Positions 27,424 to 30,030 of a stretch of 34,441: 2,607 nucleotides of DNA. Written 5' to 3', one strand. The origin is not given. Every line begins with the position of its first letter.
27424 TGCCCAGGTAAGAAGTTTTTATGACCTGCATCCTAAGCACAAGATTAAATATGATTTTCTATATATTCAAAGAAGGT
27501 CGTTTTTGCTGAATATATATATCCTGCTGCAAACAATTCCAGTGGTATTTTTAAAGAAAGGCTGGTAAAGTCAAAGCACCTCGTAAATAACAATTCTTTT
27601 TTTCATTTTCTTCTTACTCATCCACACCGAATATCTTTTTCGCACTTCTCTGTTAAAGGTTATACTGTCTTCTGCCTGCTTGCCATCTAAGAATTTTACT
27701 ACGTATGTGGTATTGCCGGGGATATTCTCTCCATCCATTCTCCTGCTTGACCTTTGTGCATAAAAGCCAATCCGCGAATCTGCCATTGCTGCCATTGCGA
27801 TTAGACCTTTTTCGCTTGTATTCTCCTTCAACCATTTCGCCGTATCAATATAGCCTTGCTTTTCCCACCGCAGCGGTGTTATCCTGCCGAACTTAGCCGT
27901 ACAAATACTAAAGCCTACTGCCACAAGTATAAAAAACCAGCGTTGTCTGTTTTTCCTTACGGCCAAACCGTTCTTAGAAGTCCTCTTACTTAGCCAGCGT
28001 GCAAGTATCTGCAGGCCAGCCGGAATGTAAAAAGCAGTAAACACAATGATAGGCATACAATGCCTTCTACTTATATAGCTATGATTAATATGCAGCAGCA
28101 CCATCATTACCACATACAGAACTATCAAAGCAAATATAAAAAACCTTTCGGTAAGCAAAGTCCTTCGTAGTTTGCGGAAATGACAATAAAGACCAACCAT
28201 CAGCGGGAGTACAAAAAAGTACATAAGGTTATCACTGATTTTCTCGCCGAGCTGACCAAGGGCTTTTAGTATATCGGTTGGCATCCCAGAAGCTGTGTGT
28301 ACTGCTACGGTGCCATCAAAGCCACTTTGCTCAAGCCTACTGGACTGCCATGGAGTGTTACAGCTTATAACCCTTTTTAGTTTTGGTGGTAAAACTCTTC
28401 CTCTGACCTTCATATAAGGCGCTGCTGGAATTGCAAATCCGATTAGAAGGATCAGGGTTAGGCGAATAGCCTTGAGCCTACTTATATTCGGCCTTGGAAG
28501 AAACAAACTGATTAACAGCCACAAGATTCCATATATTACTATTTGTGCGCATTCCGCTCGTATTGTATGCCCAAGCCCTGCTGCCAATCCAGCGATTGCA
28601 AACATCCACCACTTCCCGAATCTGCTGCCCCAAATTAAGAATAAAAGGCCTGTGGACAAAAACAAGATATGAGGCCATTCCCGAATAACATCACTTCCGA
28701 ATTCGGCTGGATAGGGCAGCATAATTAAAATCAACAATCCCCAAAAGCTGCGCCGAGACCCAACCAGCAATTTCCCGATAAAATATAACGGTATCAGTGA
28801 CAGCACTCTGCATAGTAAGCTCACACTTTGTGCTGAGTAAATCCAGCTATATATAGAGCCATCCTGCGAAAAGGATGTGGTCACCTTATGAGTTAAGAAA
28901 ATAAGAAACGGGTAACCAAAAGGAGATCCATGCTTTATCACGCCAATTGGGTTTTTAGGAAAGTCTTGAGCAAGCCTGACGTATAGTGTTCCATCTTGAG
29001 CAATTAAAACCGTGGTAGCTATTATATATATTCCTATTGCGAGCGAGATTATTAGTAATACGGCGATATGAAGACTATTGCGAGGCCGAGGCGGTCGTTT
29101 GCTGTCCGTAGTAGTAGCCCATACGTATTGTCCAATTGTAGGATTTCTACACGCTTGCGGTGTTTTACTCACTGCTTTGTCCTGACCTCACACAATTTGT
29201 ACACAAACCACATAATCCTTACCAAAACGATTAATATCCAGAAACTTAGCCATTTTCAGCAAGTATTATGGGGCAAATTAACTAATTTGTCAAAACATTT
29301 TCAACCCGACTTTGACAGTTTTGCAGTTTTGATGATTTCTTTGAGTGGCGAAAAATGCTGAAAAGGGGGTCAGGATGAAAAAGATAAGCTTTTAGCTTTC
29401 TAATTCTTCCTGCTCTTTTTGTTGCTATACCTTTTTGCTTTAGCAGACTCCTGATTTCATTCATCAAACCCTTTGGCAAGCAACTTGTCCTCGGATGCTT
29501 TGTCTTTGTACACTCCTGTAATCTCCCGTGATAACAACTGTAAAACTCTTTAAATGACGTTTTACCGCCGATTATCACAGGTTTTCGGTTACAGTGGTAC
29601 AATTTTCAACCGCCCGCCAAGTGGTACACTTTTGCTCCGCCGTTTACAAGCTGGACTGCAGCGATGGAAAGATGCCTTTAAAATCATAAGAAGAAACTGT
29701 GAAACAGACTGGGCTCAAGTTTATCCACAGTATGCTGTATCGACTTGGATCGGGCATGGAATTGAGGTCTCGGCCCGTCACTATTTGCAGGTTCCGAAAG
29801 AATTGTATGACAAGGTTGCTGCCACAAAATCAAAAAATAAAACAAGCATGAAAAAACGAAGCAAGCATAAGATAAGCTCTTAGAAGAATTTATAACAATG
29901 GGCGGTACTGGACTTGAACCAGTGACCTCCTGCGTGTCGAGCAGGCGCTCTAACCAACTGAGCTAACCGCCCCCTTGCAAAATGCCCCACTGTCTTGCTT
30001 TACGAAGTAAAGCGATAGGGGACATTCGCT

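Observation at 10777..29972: ~19 kb genomic island inserted in tRNA-Val, bounded by an exact 47-nt direct repeat of the tRNA 3' portion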

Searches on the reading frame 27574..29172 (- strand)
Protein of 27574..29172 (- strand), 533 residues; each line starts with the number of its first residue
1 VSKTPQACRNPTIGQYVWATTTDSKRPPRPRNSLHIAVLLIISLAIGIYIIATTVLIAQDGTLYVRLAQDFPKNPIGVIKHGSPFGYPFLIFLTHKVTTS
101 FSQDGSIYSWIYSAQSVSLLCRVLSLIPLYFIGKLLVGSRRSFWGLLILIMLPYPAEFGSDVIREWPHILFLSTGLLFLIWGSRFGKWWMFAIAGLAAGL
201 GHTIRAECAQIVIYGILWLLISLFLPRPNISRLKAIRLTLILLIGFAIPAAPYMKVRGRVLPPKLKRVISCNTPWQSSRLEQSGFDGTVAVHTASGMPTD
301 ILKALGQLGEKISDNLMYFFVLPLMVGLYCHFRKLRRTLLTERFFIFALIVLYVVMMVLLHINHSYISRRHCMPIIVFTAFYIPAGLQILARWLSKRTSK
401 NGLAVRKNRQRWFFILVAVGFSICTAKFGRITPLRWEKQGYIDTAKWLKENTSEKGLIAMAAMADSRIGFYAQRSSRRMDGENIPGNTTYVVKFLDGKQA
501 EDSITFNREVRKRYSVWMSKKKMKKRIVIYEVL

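Call 9: search_protein_families(library=pfam, proteins=[window:27574-29172:-], max_evalue=0.01)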
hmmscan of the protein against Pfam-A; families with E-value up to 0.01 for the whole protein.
window:27574-29172:- (533 aa): 1 family
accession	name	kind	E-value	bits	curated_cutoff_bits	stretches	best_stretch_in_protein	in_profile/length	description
PF13231.12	PMT_2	-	3.4e-07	31.1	26.1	1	114-246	24-154/160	Dolichyl-phosphate-mannose-protein mannosyltransferase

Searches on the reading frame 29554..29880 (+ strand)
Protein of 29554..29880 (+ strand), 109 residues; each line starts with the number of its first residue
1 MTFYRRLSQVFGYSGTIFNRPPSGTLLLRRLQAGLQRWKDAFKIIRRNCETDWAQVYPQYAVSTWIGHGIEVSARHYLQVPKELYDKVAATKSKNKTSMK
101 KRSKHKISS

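Call 9: search_protein_families(library=pfam, proteins=[window:29554-29880:+], max_evalue=0.01)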
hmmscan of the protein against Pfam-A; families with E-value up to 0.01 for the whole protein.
window:29554-29880:+ (109 aa): 0 families

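Call 39: find_homologous_proteins(query=window:29554-29880:+, max_evalue=0.001)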
Query window:29554-29880:+ (109 aa): 71 proteins with E <= 0.001 among 74 candidates.
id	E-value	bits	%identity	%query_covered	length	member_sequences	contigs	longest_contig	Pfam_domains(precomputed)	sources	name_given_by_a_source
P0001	4.0e-67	240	99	100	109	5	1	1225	-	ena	-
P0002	1.2e-32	129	74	68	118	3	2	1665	-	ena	-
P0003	7.8e-32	127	75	69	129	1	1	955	-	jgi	jgi:hypothetical protein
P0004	1.5e-31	126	74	71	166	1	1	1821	PF00589.28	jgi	jgi:integrase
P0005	2.5e-31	125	68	72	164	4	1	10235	-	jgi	-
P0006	4.8e-31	124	71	73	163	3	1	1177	PF00589.28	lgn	-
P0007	2.4e-30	122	75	69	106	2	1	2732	-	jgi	-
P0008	4.1e-30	121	69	74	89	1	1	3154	-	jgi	jgi:hypothetical protein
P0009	4.5e-30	121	80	54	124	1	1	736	-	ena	-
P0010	7.0e-30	120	65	73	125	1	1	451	-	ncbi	-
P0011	7.9e-30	120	70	76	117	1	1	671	-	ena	-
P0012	8.4e-30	120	73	69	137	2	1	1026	-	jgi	jgi:hypothetical protein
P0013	8.8e-30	120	87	50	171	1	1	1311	-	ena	-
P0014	1.3e-28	116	68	70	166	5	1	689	PF00589.28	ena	-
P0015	1.4e-28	116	68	70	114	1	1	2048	-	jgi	-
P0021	2.8e-27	112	62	71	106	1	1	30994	-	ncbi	-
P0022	3.8e-27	112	77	59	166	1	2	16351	PF00589.28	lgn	-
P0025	7.1e-27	111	77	59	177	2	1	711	PF00589.28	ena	-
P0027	3.1e-26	109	77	57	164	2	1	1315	PF00589.28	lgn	-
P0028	1.6e-25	106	49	86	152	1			PF00589.28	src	-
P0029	2.2e-25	106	77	57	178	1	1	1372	PF00589.28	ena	-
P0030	2.7e-25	106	79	60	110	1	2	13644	-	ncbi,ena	-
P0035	1.9e-23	100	70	63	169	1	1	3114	PF00589.28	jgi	jgi:integrase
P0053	1.1e-20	91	56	71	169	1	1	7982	PF00589.28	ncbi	-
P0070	2.5e-9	54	94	29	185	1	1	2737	-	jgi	jgi:hypothetical protein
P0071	5.6e-8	50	81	33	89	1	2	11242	-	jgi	-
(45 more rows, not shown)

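Call 41: find_encoding_contigs(protein=P0030, flank=10000, max_places=4)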
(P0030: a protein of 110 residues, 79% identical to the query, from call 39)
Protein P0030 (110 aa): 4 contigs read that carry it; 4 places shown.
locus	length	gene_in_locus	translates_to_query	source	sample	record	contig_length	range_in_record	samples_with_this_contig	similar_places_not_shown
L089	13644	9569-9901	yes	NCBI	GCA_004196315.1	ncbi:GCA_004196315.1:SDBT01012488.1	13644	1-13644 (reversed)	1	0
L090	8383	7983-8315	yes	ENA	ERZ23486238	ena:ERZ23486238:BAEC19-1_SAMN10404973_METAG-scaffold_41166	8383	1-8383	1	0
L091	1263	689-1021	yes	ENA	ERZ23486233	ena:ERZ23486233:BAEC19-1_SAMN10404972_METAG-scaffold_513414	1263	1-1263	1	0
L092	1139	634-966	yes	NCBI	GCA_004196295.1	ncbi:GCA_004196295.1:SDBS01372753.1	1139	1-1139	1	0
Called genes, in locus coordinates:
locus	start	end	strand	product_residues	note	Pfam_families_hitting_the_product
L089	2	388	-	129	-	?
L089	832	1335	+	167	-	PF07963:N_methyl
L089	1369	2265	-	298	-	-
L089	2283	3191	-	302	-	-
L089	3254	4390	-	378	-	PF00437:T2SSE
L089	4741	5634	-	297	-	-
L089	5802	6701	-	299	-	-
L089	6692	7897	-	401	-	-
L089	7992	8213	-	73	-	-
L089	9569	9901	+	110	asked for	-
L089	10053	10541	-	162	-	PF07963:N_methyl (weak)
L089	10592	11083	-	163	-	PF07963:N_methyl (weak)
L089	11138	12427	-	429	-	PF00482:T2SSF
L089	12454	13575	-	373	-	PF00437:T2SSE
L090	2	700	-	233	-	?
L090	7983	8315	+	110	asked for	-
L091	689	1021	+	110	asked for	-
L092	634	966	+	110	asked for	-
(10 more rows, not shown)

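Call 42: find_encoding_contigs(protein=P0022, flank=10000, max_places=4)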
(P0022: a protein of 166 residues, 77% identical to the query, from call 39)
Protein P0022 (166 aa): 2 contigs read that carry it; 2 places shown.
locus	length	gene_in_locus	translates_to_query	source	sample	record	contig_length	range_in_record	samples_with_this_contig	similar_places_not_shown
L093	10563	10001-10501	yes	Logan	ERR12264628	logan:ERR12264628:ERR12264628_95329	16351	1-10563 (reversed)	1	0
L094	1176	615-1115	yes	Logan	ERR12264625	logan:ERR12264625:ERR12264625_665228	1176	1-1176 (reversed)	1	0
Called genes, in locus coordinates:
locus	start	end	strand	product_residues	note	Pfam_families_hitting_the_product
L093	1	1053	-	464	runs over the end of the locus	-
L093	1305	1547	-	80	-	-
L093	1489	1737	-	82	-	-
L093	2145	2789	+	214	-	-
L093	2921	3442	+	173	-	-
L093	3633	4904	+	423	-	-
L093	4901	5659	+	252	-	-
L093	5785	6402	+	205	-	-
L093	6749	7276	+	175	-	-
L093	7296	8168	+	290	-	PF00899:ThiF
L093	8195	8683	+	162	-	-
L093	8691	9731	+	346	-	-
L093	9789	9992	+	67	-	-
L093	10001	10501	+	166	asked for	PF00589:Phage_integrase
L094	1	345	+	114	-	?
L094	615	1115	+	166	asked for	PF00589:Phage_integrase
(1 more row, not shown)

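Call 43: find_encoding_contigs(protein=P0021, flank=10000, max_places=4)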
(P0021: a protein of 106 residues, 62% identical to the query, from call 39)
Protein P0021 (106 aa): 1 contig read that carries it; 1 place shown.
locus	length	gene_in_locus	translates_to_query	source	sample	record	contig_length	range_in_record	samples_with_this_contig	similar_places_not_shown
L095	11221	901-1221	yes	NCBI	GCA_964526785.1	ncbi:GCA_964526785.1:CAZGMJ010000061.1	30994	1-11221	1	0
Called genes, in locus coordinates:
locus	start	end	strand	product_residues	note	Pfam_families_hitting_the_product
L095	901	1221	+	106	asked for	-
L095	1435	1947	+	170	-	PF14512:TM1586_NiRdase, PF00881:Nitroreductase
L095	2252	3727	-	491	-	PF13646:HEAT_2 (faint)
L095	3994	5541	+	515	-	PF00150:Cellulase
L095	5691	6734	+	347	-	PF00534:Glycos_transf_1, PF13692:Glyco_trans_1_4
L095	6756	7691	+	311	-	PF04041:Glyco_hydro_130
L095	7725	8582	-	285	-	PF00753:Lactamase_B (weak), PF12706:Lactamase_B_2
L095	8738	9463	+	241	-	PF04256:DUF434, PF18481:DUF5616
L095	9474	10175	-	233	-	PF00702:Hydrolase, PF13419:HAD_2, PF13242:Hydrolase_like (weak)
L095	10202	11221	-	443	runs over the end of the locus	PF03349:Toluene_X, PF13505:OMP_b-brl (faint)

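Call 46: find_encoding_contigs(protein=P0071, flank=10000, max_places=4)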
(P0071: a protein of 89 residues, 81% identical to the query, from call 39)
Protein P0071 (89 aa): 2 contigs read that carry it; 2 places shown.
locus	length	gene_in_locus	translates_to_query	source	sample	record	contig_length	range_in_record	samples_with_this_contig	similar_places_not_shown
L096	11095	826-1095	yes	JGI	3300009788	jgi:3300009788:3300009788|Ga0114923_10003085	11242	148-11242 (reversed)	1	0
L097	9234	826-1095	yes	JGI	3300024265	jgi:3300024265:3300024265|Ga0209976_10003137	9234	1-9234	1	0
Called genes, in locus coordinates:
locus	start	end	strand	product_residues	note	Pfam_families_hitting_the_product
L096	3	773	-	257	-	?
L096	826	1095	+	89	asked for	-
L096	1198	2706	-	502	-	-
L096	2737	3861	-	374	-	PF20706:GT4-conflict, PF00534:Glycos_transf_1, PF13692:Glyco_trans_1_4, PF13524:Glyco_trans_1_2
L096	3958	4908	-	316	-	PF00535:Glycos_transf_2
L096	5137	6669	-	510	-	PF01943:Polysacc_synt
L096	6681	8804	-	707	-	PF02223:Thymidylate_kin (faint), PF13238:AAA_18 (faint)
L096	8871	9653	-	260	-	PF13489:Methyltransf_23, PF08241:Methyltransf_11, PF08242:Methyltransf_12, PF13649:Methyltransf_25 (weak), PF13847:Methyltransf_31 (weak)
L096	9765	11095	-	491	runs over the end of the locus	?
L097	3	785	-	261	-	?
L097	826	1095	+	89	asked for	-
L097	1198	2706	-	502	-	-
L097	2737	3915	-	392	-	PF20706:GT4-conflict, PF00534:Glycos_transf_1, PF13692:Glyco_trans_1_4, PF13524:Glyco_trans_1_2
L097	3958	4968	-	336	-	PF00535:Glycos_transf_2, PF13641:Glyco_tranf_2_3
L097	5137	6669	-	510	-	PF01943:Polysacc_synt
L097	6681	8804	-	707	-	PF02223:Thymidylate_kin (faint), PF13238:AAA_18 (faint)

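Call 47: find_encoding_contigs(protein=P0070, flank=10000, max_places=4)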
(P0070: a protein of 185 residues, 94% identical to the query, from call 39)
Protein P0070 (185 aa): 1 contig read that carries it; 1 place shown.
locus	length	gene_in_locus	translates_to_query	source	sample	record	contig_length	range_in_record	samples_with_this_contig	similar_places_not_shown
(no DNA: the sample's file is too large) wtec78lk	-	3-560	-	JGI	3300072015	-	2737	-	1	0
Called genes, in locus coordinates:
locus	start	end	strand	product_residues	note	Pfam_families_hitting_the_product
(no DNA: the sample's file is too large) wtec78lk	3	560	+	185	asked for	?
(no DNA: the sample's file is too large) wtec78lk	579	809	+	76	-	-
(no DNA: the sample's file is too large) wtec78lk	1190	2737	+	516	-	?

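Call 51: search_protein_families(library=pfam, proteins=[L096:3-773:-, L097:3-785:-, L096:1201-2706:-, L093:8691-9728:+, L093:9789-9989:+, L089:6695-7897:-], max_evalue=0.1)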
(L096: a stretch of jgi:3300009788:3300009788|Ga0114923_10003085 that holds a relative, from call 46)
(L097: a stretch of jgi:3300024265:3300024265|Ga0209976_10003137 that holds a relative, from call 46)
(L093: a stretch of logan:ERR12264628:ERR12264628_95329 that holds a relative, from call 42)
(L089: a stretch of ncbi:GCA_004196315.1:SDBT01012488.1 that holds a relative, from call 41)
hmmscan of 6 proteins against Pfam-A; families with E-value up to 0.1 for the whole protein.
L096:3-773:- (257 aa): 2 families
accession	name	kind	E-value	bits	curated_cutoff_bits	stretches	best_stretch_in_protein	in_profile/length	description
PF00665.32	rve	-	8.9e-06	26.3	32.6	1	124-229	8-102/102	Integrase core domain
PF22712.1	SNaCT7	-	0.019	15.3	27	1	50-108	58-117/160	Short NACHT-associated C-Terminal domain, family 7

L097:3-785:- (261 aa): 2 families
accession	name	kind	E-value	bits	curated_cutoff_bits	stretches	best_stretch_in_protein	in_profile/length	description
PF00665.32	rve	-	9.1e-06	26.3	32.6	1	128-233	8-102/102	Integrase core domain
PF22712.1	SNaCT7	-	0.019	15.3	27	1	54-112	58-117/160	Short NACHT-associated C-Terminal domain, family 7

L096:1201-2706:- (502 aa): 1 family
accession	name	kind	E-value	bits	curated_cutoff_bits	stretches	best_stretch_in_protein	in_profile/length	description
PF14296.11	O-ag_pol_Wzy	-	0.0016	17.7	26.6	1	31-480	4-460/468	O-antigen polysaccharide polymerase Wzy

L093:8691-9728:+ (346 aa): 0 families

L093:9789-9989:+ (67 aa): 1 family
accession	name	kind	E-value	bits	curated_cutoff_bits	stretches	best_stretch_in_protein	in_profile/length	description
PF14766.11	RPA_interact_N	-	0.087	13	28.8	0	42-65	3-25/39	Replication protein A interacting N-terminal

L089:6695-7897:- (401 aa): 1 family
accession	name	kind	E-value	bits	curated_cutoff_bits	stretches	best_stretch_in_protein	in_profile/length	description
PF01171.26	ATP_bind_3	-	0.017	15.3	27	1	131-184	2-57/182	PP-loop family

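Call 68: find_encoding_contigs(protein=P0001, flank=5000, max_places=5)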
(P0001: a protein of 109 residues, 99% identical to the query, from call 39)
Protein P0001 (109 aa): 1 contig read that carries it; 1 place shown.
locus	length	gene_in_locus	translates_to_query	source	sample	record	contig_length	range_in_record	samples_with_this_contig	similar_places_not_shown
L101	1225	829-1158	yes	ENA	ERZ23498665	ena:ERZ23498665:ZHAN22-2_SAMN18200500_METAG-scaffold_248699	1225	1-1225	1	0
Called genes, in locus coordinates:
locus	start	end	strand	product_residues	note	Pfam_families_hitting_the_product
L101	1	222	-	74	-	?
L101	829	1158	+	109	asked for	-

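Call 69: search_protein_representatives(protein=P0022)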
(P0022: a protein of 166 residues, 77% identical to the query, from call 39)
Query: 166 residues. Proteins with E-value up to 0.001 (for the whole library): 4881; up to 1e-10: 2080; up to 1e-30: 41. The best 150 are listed.
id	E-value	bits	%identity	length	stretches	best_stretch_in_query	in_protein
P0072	5.5e-71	254.1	71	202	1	1-154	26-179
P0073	1.2e-61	223.7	73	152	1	3-160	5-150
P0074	8.1e-58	211.2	61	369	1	2-154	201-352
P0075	2.1e-49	183.9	68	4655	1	40-154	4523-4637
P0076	5.4e-49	182.6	54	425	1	3-160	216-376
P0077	1.4e-47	177.9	57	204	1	11-152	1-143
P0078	2.1e-47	177.3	55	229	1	2-144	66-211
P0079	3.4e-47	176.7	55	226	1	3-156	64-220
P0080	5.6e-47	176.0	59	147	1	24-151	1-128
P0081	1.6e-46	174.5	53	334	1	2-150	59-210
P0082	1.2e-45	171.7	70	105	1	19-121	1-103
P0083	4.0e-43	163.4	53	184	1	3-144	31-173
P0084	6.9e-40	152.9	56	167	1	19-150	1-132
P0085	9.1e-40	152.5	54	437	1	2-143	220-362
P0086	1.8e-39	151.6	52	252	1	2-146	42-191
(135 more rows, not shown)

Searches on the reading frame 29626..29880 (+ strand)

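Call 30: search_protein_families(library=pfam, proteins=[window:29626-29880:+], max_evalue=1)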
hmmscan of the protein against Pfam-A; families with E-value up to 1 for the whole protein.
window:29626-29880:+ (85 aa): 1 family
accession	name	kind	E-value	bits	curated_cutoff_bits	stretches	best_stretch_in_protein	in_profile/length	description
PF06812.17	ImpA_N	-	0.019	15.5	26.9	1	8-36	74-102/119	ImpA, N-terminal, type VI secretion system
